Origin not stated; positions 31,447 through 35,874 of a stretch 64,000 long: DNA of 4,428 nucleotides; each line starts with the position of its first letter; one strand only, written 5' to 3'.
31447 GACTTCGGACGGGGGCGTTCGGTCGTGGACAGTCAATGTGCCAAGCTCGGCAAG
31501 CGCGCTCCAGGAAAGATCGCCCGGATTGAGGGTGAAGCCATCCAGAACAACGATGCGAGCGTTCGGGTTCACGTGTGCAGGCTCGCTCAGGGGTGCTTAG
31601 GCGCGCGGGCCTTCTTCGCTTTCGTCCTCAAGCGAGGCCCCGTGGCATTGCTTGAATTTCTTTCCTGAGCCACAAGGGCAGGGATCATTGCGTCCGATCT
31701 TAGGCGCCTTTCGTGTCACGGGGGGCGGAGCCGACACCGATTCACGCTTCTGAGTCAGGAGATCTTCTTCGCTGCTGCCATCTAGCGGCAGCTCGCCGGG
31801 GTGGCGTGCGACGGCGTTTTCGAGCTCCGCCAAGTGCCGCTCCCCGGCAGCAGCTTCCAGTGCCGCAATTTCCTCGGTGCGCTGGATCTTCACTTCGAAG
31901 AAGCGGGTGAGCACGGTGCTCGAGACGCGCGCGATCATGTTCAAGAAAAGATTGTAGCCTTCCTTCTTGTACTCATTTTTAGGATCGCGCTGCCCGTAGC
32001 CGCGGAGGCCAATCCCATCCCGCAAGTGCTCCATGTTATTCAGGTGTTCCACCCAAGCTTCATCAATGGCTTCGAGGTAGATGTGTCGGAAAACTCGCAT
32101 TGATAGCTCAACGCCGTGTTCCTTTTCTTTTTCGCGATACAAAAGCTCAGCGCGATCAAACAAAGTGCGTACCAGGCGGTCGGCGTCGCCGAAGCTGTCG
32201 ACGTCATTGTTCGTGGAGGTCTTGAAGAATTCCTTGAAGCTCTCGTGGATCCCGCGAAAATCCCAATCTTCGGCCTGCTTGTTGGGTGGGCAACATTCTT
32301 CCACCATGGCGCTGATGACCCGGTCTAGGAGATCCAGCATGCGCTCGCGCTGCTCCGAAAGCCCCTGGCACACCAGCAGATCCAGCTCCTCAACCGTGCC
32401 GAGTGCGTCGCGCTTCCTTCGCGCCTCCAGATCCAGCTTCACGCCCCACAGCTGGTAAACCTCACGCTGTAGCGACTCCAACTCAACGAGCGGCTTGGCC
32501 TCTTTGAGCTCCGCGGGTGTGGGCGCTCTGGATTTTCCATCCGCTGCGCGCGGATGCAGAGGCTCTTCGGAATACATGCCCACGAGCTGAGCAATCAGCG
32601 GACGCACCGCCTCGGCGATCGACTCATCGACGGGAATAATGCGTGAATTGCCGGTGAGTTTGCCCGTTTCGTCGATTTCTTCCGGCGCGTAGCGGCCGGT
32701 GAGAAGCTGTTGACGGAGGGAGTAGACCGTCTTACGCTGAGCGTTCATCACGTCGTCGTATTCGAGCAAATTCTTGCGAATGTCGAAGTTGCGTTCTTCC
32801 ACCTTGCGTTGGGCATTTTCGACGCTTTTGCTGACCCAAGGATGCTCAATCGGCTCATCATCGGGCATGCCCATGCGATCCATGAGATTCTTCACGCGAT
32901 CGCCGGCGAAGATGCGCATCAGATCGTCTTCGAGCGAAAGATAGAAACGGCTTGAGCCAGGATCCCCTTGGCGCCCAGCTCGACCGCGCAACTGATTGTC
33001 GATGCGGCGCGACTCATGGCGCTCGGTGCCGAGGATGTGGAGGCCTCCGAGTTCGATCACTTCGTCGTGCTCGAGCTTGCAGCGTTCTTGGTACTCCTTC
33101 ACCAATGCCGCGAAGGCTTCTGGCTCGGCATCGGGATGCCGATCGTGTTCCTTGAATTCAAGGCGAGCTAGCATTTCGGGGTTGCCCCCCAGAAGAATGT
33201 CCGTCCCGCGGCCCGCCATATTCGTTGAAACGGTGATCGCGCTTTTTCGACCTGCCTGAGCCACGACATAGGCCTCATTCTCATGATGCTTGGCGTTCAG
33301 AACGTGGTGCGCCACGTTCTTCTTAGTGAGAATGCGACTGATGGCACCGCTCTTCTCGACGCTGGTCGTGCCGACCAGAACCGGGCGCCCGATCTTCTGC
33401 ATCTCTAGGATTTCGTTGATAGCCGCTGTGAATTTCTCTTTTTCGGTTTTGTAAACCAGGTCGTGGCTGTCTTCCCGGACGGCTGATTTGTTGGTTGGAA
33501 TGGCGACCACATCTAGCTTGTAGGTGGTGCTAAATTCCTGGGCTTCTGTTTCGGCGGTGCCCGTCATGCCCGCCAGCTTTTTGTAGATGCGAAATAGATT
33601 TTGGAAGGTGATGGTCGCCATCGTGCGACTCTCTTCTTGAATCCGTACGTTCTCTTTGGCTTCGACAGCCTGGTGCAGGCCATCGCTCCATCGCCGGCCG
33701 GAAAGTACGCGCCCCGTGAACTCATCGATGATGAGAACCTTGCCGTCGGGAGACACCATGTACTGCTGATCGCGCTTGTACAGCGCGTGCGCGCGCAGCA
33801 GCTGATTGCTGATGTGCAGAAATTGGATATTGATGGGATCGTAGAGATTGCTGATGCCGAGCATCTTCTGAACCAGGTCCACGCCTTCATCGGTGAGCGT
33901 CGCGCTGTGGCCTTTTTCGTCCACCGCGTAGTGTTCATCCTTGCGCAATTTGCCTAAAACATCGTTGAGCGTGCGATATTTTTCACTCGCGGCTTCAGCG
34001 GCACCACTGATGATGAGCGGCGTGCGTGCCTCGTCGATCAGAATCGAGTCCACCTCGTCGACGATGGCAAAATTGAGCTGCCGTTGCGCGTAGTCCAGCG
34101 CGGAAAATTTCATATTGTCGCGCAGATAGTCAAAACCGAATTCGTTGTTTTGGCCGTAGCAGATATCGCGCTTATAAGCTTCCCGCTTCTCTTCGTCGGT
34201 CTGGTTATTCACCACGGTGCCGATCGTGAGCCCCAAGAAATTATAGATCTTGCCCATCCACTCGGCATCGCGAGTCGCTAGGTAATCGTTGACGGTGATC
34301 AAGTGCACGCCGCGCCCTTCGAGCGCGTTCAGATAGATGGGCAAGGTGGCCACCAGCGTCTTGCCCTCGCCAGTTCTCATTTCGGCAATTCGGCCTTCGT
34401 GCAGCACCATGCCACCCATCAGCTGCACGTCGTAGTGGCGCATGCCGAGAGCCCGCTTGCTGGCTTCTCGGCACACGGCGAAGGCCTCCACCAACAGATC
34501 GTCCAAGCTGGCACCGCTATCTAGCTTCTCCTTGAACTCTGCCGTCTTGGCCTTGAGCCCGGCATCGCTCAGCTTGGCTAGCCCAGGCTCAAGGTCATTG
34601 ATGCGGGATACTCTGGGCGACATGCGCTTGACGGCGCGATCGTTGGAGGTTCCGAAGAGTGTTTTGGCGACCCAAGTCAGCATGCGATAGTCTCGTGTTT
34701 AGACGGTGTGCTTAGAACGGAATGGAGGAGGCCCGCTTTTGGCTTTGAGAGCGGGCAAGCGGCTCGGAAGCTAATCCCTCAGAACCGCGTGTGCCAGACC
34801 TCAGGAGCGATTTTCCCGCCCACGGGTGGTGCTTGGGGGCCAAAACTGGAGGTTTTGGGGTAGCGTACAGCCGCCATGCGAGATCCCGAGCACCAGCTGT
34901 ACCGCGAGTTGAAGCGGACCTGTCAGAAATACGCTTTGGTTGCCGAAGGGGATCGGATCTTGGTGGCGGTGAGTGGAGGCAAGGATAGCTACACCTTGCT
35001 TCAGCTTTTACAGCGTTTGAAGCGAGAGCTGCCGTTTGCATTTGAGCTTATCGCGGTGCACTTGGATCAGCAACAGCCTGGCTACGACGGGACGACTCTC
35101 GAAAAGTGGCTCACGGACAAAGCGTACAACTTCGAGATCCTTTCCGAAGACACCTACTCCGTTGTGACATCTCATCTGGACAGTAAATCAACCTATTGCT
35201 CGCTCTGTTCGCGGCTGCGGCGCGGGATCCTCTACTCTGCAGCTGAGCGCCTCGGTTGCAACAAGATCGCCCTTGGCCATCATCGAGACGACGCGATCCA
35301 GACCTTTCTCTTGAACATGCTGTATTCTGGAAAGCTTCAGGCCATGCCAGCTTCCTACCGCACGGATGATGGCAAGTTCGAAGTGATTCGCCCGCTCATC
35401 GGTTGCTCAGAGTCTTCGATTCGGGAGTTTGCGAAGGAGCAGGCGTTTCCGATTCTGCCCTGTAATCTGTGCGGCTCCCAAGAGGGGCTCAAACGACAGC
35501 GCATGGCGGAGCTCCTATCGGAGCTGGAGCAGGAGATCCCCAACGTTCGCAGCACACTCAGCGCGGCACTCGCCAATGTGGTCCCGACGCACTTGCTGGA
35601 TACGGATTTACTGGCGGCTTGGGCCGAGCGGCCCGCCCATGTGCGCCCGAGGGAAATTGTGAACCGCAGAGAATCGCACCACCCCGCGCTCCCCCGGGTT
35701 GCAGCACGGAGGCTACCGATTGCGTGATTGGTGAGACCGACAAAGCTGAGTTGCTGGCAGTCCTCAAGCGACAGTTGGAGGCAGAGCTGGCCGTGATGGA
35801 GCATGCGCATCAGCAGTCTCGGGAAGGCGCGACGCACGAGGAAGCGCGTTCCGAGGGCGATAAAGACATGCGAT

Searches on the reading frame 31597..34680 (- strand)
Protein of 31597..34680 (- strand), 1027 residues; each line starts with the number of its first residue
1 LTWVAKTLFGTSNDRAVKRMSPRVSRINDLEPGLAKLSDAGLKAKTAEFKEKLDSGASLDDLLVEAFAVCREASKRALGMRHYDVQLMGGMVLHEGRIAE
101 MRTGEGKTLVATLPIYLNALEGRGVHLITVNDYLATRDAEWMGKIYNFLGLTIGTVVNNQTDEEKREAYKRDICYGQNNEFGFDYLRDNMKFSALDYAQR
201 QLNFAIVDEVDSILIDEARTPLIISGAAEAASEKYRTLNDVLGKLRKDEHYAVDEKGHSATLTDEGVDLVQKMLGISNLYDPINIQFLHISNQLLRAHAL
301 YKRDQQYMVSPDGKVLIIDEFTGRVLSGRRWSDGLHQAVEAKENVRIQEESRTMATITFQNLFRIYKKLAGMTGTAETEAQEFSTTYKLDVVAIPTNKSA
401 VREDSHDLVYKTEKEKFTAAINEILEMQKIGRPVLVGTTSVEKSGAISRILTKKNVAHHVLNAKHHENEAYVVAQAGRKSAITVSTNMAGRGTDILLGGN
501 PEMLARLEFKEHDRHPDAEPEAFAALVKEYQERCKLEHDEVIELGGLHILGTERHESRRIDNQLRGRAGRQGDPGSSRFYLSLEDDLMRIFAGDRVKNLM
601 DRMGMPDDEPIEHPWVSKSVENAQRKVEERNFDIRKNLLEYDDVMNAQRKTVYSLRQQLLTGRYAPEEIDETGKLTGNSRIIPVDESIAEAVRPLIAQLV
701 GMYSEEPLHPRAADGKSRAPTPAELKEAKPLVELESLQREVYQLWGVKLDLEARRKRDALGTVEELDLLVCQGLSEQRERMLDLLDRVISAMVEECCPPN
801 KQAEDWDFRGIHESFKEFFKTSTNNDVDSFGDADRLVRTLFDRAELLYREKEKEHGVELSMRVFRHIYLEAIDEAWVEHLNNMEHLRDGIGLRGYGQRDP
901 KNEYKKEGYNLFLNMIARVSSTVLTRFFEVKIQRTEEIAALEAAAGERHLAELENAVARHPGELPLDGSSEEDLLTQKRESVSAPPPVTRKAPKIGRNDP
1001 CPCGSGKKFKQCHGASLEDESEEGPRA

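Call 72: search_protein_families(library=pfam, proteins=[window:31597-34680:-], max_evalue=0.0001)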
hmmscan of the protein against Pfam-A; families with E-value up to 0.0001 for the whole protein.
window:31597-34680:- (1027 aa): 6 families
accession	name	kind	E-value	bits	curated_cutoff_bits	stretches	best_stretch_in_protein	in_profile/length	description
PF07517.20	SecA_DEAD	-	6.9e-129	429.7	24.6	1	6-384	2-290/290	SecA DEAD-like domain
PF21090.3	P-loop_SecA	-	3.7e-91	304.7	27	1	401-608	3-205/205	SecA P-loop domain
PF07516.18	SecA_SW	-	2e-61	208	26.7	2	777-930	57-199/200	SecA Wing and Scaffold domain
PF01043.26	SecA_PP_bind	-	1.5e-37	129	23.5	1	232-340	3-110/110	SecA preprotein cross-linking domain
PF02810.21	SEC-C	-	7.5e-11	42.1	20.4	1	997-1014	1-18/19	SEC-C motif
PF00270.35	DEAD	-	4e-06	27.1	26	1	98-216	18-132/167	DEAD/DEAH box helicase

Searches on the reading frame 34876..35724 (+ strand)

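Call 72: search_protein_families(library=pfam, proteins=[window:34876-35724:+], max_evalue=0.0001)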
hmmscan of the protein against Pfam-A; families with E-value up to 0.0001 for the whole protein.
window:34876-35724:+ (283 aa): 1 family
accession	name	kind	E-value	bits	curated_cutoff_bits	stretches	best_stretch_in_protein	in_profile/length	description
PF01171.26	ATP_bind_3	-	9e-18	65.1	27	1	28-190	2-160/182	PP-loop family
